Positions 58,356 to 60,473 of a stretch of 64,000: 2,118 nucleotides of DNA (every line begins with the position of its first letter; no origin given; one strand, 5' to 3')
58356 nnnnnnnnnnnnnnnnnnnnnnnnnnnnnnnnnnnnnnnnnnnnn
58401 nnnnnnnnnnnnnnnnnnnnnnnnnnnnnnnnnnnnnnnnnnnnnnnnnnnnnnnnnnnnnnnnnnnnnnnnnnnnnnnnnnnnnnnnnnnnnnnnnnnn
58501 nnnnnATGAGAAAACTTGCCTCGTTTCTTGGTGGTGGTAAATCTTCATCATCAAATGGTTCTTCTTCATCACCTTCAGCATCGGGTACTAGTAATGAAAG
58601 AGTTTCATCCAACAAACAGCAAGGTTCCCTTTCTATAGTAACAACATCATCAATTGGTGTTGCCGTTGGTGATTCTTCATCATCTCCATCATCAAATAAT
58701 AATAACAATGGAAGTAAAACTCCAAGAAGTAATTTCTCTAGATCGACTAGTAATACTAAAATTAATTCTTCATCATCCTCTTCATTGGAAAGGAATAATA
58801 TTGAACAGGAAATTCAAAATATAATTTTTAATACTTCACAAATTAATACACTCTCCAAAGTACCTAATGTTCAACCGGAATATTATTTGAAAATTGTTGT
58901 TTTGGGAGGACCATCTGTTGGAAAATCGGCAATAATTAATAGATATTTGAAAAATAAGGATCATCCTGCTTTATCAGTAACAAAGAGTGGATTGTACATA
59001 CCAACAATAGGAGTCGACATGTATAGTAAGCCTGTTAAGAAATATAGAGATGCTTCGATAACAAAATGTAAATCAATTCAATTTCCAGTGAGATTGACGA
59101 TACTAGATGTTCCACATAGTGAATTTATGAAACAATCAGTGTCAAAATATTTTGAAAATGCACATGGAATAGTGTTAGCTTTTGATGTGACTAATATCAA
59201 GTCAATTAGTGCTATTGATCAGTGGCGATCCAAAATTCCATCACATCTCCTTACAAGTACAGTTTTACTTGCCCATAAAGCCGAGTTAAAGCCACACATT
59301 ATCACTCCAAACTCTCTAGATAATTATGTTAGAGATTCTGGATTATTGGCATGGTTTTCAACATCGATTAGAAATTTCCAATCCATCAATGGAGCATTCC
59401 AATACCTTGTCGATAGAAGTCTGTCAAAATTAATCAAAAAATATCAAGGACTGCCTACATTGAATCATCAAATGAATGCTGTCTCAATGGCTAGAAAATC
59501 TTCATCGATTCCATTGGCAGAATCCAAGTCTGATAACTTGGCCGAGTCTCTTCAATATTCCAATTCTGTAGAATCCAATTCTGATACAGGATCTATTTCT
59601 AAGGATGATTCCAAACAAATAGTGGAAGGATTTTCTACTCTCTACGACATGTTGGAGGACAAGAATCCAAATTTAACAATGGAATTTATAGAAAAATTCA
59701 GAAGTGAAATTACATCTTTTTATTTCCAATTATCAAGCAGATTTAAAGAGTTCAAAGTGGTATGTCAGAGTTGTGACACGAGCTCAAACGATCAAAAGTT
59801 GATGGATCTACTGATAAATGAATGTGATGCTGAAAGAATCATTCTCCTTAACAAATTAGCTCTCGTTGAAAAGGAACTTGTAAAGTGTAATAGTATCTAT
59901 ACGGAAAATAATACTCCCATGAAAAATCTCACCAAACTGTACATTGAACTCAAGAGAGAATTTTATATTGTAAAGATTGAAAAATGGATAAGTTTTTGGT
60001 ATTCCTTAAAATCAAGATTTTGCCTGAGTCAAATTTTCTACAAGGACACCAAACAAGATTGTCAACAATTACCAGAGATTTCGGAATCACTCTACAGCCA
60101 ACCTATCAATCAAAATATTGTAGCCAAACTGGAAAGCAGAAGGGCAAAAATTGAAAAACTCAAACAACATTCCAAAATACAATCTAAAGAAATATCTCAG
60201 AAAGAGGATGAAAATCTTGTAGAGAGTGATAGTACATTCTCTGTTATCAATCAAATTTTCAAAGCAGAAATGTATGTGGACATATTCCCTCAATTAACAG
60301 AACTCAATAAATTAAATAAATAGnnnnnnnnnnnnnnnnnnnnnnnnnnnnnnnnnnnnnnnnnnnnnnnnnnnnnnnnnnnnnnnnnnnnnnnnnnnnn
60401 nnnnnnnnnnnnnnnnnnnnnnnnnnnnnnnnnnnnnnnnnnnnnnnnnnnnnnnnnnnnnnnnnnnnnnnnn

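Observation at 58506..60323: Second Rab-like protein with degenerate G3/G4 motifs (pseudo-GTPase) and a long coiled-coil tail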

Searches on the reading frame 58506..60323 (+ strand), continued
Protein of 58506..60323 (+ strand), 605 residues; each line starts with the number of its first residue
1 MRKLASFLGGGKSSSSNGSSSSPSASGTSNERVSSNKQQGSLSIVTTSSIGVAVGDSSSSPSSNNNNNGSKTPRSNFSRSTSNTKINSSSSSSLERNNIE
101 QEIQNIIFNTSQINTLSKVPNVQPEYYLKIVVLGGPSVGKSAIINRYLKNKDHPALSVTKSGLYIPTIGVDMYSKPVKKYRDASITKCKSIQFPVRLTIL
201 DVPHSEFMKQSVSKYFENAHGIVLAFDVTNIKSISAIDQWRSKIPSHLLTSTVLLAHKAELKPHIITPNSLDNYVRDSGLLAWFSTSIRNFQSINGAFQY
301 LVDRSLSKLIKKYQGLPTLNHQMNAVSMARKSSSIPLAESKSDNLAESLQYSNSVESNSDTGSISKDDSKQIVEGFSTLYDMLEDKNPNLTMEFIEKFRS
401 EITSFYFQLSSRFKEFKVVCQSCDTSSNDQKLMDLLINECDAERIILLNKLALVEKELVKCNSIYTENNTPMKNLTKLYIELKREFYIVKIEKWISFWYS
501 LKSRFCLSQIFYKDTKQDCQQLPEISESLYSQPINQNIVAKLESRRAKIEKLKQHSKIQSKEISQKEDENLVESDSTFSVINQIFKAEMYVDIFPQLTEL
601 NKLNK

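Call 46: list_cluster_members(proteins=[P0011, P0014, P0016, P0017, P0021, P0026, P0028, P0029, P0030, P0052])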
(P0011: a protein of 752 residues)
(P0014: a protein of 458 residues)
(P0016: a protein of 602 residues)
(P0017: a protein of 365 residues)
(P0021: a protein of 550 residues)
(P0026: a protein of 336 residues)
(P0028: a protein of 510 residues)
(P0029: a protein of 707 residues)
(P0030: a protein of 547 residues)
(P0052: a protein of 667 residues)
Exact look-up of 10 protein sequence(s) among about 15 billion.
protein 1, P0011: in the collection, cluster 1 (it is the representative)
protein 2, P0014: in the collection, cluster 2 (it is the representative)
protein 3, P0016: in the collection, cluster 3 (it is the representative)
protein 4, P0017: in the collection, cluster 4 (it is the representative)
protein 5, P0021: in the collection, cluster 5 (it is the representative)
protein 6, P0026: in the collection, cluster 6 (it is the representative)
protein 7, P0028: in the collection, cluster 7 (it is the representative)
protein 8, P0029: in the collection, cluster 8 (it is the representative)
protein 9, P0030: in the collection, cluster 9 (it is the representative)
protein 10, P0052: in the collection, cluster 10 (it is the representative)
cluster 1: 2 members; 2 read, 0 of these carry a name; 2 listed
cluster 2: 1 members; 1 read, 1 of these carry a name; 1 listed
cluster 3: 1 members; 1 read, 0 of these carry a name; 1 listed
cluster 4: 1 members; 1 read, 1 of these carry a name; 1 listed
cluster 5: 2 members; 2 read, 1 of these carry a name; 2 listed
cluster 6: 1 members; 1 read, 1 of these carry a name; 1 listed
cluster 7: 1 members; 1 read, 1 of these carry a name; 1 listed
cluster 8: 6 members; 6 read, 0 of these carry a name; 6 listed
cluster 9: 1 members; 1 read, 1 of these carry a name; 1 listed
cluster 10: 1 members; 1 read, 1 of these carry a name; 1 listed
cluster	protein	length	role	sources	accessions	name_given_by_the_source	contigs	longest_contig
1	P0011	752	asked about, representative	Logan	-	-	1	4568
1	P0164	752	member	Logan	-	-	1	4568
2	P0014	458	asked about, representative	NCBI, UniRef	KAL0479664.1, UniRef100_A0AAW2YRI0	Ras-related protein Rab [Acrasis kona] | Ras-related protein Rab n=1 Tax=Acrasis kona TaxID=1008807 RepID=A0AAW2YRI0_9EUKA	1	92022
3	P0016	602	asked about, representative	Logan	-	-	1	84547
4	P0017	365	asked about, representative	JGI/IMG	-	small GTP-binding protein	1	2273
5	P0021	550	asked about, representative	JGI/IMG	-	-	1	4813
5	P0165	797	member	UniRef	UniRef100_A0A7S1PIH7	Uncharacterized protein n=1 Tax=Percolomonas cosmopolitus TaxID=63605 ...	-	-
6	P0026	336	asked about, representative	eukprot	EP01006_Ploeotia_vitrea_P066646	TRINITY_DN95413_c0_g1_i1.p1 TRINITY_DN95413_c0_g1~~TRINITY_DN95413_c0_g1_i1.p1 ORF ...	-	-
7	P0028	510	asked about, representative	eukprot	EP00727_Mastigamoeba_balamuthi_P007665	m51a1_g3519 hypothetical protein (511) ;mRNA; r:912243-914548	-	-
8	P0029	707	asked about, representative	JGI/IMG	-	-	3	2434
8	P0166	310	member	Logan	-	-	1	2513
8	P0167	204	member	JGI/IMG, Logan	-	-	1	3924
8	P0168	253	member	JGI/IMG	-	-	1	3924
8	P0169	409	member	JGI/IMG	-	-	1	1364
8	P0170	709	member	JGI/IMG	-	-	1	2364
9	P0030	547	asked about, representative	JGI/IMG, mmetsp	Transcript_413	Transcript_413/g.757 ORF Transcript_413/g.757 Transcript_413/m.757 type:complete len:548 ...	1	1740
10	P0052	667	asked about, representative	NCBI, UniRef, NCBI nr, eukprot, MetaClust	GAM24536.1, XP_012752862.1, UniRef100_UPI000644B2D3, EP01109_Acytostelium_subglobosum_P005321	hypothetical protein SAMD00019534_077110 [Acytostelium subglobosum LB1] | hypothetical protein n=1 Tax=Acytostelium subglobosum LB1 TaxID=1410327 ... | XP_012752862.1 hypothetical protein SAMD00019534_077110 [Acytostelium subglobosum LB1]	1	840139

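Call 51: search_solved_structures(query=A4, max_evalue=0.00001, show_alignments=2)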
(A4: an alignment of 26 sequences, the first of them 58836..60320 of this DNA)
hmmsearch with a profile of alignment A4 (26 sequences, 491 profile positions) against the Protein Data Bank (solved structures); distinct sequences matched with E-value up to 0.00001: 792 (the best 60 are shown).
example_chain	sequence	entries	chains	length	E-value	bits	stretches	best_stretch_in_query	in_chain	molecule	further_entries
4cz2_A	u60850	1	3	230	6.8e-44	154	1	38-217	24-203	RAS-RELATED PROTEIN RAB-32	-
5oed_B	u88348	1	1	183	4e-43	151.4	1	41-215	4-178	Ras-related protein Rab-32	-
4cym_A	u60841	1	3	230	5.4e-43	151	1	38-217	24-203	RAS-RELATED PROTEIN RAB-32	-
6s5h_A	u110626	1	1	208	1.9e-42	149.2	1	38-215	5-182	Ras-related protein Rab-38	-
6ff8_A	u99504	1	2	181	2.2e-42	149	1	40-214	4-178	Ras-related protein Rab-32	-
6hdu_A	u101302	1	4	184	1e-41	146.8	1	37-213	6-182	Ras-related protein Rab-38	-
5oec_B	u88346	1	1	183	1.9e-41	145.9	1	41-215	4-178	Ras-related protein Rab-32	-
6hh2_A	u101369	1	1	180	3.7e-37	131.8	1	41-213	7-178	Ras-related protein Rab-7L1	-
8fo2_B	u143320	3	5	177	1.8e-36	129.5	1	42-213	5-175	Ras-related protein Rab-7L1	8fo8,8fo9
8yim_A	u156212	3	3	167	3.2e-35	125.4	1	42-213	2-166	Ras-related protein Rab-23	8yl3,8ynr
9rs9_C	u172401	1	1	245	1.9e-34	122.8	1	41-221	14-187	Ras-related protein Rab-23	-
8yo0_A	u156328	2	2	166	7.2e-34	120.9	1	42-213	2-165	Ras-related protein Rab-23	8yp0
1z22_A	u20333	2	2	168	7.9e-34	120.8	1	41-213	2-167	Ras-related protein Rab-23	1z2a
8a4c_B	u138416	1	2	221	2e-33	119.4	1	39-219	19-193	Ras-related protein Rab-3B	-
6y7g_A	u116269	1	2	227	6.6e-33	117.7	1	26-221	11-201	Ras-related protein Rab-3C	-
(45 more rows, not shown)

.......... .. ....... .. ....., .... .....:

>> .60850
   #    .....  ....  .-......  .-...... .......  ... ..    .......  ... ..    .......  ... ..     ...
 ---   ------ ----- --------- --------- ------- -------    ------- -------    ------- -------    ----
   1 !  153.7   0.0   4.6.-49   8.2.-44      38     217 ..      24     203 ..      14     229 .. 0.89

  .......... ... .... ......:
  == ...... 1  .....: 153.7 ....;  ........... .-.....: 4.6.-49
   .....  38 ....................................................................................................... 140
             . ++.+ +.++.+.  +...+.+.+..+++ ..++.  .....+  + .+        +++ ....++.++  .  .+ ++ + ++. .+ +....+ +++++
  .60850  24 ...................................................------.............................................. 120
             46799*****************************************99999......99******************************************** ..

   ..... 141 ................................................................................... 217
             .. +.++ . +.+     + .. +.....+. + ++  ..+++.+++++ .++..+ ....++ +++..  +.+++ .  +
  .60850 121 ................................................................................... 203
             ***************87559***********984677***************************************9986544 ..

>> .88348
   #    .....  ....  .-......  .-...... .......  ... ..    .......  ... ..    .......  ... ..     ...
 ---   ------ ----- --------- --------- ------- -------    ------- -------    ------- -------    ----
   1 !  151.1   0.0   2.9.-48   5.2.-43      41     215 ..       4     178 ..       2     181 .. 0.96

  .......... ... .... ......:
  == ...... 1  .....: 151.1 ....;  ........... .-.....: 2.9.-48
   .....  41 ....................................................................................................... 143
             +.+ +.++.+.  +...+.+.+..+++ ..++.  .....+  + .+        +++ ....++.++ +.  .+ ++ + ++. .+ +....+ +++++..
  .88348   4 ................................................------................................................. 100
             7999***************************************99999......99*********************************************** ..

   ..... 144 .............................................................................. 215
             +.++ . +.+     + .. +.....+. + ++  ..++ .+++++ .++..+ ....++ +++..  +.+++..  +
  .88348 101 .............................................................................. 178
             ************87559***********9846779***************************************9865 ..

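Call 60: predict_structure(alignment_id=A4)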
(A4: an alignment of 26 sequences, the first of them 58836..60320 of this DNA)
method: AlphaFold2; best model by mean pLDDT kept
length: 495 residues; sequences in the alignment: 26
mean_pLDDT: 73.4   pTM: 0.46
mean pLDDT of the five models: 73.4, 73.2, 72.9, 71.9, 71.7
residues with pLDDT >= 90: 213; 70-90: 81; 50-70: 78; < 50: 123
segments of 3 or more residues with pLDDT < 50: 1-8, 223-271, 408-423, 449-495
pLDDT, mean of each block of 10 residues (from residue 1): 44 85 95 89 58 77 86 57 89 95 96 98 97 97 98 96 97 96 96 93 75 55 46 37 37 36 41 58 94 94 89 79 93 97 95 71 88 91 88 78 53 37 54 74 59 37 37 43 39 41
secondary structure, 60 per line:
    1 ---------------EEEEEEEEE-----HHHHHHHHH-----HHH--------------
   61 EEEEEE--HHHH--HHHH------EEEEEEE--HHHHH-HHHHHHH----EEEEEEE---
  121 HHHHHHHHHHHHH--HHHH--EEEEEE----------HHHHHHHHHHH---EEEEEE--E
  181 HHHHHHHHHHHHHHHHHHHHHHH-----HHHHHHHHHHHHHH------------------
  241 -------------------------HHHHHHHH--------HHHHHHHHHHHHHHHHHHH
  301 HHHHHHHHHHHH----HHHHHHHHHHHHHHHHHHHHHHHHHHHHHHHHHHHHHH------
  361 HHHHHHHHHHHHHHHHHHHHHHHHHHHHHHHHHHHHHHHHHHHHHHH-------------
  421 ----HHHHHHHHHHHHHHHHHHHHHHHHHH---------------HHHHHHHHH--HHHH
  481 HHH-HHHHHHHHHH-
elements in order: E16-24 H30-38 E61-66 H69-72 H75-78 E85-91 H94-98 H100-106 E111-117 H121-133 H136-139 E142-147 H158-168 E172-177 H181-203 H209-222 H266-273 H282-312 H317-354 H361-407 H425-450 H466-474 H477-483 H485-494

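Call 63: fold_search(model_id=the predicted structure, library=pdb)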
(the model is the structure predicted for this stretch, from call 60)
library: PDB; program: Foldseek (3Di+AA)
matches with E <= 10: 1696; with E <= 0.001: 1432
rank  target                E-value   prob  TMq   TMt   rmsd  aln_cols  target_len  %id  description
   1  4cz2_B                1.2e-11  1.00  0.30  0.80   2.7       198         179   26  Complex of human VARP-ANKRD1 with Rab32-GppCp. Selenomet derivative. (released 2014-06-04)
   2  4cz2_A                1.4e-11  1.00  0.31  0.84   2.8       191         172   26  Complex of human VARP-ANKRD1 with Rab32-GppCp. Selenomet derivative. (released 2014-06-04)
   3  4cz2_C                1.5e-11  1.00  0.30  0.82   2.5       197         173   26  Complex of human VARP-ANKRD1 with Rab32-GppCp. Selenomet derivative. (released 2014-06-04)
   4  2eqb_A                2.2e-11  1.00  0.30  0.80   3.9       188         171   23  Crystal structure of the Rab GTPase Sec4p, the Sec2p GEF domain, and phosphate complex (released 2007-05-22)
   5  4cym_A                3.3e-11  1.00  0.31  0.82   2.9       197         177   26  Complex of human VARP-ANKRD1 with Rab32-GppCp (released 2014-06-04)
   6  6ff8_A                4.3e-11  1.00  0.31  0.82   2.8       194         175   27  Crystal structure of uncomplexed Rab32 in the active GTP-bound state at 2.13 Angstrom resolution (released 2019-01-30)
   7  4cym_B                5.4e-11  1.00  0.30  0.82   2.8       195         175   26  Complex of human VARP-ANKRD1 with Rab32-GppCp (released 2014-06-04)
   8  8fo2_B                6.7e-11  1.00  0.30  0.82   2.7       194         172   24  Cryo-EM structure of Rab29-LRRK2 complex in the LRRK2 monomer state (released 2024-01-03)
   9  6ff8_B                9.9e-11  1.00  0.30  0.83   2.8       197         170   27  Crystal structure of uncomplexed Rab32 in the active GTP-bound state at 2.13 Angstrom resolution (released 2019-01-30)
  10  6hdu_D                1.5e-10  1.00  0.30  0.80   3.7       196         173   26  Crystal structure of human Rab38 in complex with GTP (released 2019-08-28)
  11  8kb8_C                1.7e-10  1.00  0.30  0.83   2.8       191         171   23  Structure of the WDR91 WD40 domain complexed with Rab7 (released 2024-08-07)
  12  4k81_B                2.1e-10  1.00  0.30  0.81   3.0       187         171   24  Crystal structure of the Grb14 RA and PH domains in complex with GTP-loaded H-Ras (released 2013-09-04)
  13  8fo9_B                2.1e-10  1.00  0.29  0.81   2.8       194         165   23  Cryo-EM structure of Rab29-LRRK2 complex in the LRRK2 tetramer state (released 2024-01-03)
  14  6hdu_A                2.4e-10  1.00  0.29  0.79   3.2       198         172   27  Crystal structure of human Rab38 in complex with GTP (released 2019-08-28)
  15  9la9_B                2.4e-10  1.00  0.32  0.80   3.7       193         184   22  Munc13-4-Rab27a complex with GppNHp (released 2025-10-01)
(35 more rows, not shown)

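Call 74: list_cluster_members(proteins=[P0012, P0018, P0034, P0037, P0039, P0042, P0047, P0055, P0059, P0066])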
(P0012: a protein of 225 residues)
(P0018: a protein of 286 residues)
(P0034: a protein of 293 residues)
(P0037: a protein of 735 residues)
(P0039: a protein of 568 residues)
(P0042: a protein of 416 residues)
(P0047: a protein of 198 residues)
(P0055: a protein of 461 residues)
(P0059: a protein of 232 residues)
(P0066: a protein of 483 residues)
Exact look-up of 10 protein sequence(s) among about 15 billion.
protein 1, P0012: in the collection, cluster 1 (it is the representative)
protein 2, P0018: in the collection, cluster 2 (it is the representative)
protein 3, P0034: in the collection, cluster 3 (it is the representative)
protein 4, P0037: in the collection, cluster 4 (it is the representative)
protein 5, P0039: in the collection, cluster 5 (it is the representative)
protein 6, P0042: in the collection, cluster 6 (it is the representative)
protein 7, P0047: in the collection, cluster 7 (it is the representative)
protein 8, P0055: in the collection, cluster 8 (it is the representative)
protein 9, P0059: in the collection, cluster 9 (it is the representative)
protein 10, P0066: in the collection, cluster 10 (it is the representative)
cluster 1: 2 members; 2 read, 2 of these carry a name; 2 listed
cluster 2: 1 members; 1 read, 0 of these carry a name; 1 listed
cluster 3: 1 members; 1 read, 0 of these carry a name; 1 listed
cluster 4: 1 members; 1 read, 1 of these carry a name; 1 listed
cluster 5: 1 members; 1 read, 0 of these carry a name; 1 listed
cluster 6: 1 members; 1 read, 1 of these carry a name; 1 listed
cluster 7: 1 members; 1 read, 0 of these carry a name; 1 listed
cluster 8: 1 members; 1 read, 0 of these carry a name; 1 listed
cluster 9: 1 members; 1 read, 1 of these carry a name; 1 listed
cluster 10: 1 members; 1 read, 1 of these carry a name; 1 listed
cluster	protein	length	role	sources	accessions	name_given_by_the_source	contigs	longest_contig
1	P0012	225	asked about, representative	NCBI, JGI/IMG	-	small GTP-binding protein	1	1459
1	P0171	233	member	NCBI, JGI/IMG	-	small GTP-binding protein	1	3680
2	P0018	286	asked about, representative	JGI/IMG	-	-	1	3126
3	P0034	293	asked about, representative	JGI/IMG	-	-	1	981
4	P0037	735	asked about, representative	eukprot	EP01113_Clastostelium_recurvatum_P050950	TRINITY_DN978_c0_g1_i1.p1 TRINITY_DN978_c0_g1~~TRINITY_DN978_c0_g1_i1.p1 ORF ...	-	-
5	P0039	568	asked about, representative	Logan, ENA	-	-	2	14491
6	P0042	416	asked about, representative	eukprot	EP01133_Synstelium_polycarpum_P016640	gene16640-19770_t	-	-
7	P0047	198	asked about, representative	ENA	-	-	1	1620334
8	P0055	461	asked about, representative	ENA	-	-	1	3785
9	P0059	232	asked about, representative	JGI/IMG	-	GTPase SAR1 family protein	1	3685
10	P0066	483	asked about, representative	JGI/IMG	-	GTPase SAR1 family protein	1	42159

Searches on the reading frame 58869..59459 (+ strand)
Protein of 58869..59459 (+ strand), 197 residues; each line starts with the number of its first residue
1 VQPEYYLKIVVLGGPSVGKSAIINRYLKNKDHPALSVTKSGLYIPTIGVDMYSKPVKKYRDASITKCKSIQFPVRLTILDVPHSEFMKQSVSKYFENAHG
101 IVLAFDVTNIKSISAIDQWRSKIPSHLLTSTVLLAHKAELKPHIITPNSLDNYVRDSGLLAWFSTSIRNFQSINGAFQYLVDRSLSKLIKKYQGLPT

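Call 78: find_homologous_proteins(query=A6, max_evalue=1e-15)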
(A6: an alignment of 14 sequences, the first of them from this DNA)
Query A6 (14 sequences) (197 aa, profile of the alignment): 76 proteins with E <= 1e-15 among 2249 candidates.
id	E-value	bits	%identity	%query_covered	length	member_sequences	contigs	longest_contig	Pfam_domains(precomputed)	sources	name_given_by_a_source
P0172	8.8e-34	135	30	91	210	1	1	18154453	PF00025.28,PF08477.20,PF00009.34,PF04670.19,PF00071.29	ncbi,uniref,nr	ncbi:ras-related protein Rab-38 [Electrophorus electricus]|uniref:ras-related protein Rab-38 n=1 Tax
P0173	5.3e-32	129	29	88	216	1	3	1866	PF00025.28,PF08477.20,PF00009.34,PF00071.29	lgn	-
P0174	8.3e-31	125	30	90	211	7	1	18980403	PF00025.28,PF08477.20,PF00009.34,PF04670.19,PF00071.29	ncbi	ncbi:ras-related protein Rab-38 [Lithobates pipiens]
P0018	2.4e-30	123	54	50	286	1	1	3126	PF00071.29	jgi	-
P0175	2.7e-29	120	29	98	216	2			PF00025.28,PF08477.20,PF04670.19,PF00071.29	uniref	uniref:Ras-related protein Rab n=1 Tax=Electrophorus electricus TaxID=8005 RepID=A0A4W4FM15_ELEEL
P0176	3.2e-25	107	27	92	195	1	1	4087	PF01926.30,PF00025.28,PF08477.20,PF00071.29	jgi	jgi:small GTP-binding protein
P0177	3.1e-24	103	29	89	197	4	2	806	PF01926.30,PF00025.28,PF08477.20,PF00009.34,PF04670.19,PF00071.29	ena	-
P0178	4.2e-24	103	24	92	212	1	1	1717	PF01926.30,PF00025.28,PF08477.20,PF00009.34,PF03193.23,PF04670.19,PF00071.29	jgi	jgi:Ras-related protein Rab-1A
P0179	1.3e-23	101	25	91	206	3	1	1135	PF01926.30,PF00025.28,PF09439.17,PF08477.20,PF04670.19,PF00071.29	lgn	-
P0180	4.9e-23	100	28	95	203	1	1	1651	PF00025.28,PF08477.20,PF00009.34,PF00071.29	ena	-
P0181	5.6e-23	99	27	95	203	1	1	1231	PF00025.28,PF08477.20,PF00009.34,PF00071.29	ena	-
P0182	6.4e-23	99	24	89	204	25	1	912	PF00025.28,PF08477.20,PF00009.34,PF04670.19,PF00071.29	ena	-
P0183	6.6e-23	99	26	74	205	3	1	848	PF01926.30,PF00025.28,PF08477.20,PF00009.34,PF04670.19,PF00071.29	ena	-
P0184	7.0e-23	99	28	71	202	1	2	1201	PF00025.28,PF08477.20,PF00009.34,PF04670.19,PF00071.29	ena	-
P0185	9.2e-23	99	25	99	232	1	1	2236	PF00025.28,PF08477.20,PF04670.19,PF00071.29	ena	-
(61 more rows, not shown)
